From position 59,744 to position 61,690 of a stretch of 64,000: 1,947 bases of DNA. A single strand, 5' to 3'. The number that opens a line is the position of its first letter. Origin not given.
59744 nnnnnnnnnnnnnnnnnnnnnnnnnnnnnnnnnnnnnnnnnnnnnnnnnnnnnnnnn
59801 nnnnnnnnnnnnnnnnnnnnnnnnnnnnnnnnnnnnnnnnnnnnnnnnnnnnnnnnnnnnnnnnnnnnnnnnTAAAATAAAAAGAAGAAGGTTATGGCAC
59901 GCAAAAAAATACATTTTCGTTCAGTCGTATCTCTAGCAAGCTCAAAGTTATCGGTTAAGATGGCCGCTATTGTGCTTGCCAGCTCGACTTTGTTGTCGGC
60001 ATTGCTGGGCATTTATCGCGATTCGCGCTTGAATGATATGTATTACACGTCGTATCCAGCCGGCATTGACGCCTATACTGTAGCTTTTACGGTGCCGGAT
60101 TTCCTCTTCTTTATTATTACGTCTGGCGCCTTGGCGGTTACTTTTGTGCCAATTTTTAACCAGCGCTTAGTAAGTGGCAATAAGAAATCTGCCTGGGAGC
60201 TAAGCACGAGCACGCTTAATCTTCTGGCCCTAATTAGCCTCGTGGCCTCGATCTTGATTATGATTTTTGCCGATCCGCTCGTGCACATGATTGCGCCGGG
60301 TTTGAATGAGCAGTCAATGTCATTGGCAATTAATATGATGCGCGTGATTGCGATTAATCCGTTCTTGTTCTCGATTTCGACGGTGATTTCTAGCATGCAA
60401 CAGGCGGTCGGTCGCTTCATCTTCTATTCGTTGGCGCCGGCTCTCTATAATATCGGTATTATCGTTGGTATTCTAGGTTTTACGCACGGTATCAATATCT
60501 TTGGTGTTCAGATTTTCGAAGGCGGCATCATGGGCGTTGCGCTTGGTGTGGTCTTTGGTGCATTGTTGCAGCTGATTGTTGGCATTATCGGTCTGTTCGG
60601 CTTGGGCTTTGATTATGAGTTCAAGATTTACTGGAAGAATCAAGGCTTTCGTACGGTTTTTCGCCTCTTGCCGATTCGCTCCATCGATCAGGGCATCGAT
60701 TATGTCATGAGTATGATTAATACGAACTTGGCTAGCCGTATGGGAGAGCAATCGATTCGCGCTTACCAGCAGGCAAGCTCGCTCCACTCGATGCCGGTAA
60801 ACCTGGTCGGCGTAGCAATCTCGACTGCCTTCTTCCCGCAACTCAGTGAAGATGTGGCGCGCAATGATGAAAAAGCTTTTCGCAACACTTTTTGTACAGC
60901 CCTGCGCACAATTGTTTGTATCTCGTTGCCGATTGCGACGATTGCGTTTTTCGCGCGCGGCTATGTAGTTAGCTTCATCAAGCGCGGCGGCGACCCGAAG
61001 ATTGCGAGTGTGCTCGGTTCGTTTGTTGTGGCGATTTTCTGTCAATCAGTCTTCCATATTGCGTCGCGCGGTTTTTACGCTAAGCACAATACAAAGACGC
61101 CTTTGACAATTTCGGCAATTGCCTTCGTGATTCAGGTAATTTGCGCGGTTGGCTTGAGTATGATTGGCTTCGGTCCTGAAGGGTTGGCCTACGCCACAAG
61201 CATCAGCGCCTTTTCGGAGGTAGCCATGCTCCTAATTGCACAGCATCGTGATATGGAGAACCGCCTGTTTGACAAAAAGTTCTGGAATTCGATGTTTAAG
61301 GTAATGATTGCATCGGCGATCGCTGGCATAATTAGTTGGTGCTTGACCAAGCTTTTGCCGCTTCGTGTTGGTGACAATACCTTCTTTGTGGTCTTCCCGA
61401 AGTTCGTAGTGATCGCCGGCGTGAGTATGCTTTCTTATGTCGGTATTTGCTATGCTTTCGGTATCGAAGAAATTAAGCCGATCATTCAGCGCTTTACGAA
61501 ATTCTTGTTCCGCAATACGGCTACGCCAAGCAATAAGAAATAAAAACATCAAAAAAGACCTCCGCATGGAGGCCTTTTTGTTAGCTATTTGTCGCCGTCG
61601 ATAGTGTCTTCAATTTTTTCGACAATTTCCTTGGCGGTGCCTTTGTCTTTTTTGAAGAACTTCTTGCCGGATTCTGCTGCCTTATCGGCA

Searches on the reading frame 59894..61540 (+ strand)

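Call 48: search_protein_families(library=pfam, proteins=[window:59894-61540:+], max_evalue=0.001)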
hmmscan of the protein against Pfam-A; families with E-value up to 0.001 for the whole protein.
window:59894-61540:+ (549 aa): 3 families
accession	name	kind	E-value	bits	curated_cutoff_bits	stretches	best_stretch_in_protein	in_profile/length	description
PF03023.19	MurJ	-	2.3e-68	231.3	27.4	1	58-487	11-435/451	Lipid II flippase MurJ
PF13440.11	Polysacc_synt_3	-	7.3e-17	62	23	2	106-362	48-283/293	Polysaccharide biosynthesis protein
PF01554.23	MatE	-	3.3e-14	53.3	24.9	2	270-417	10-158/161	MatE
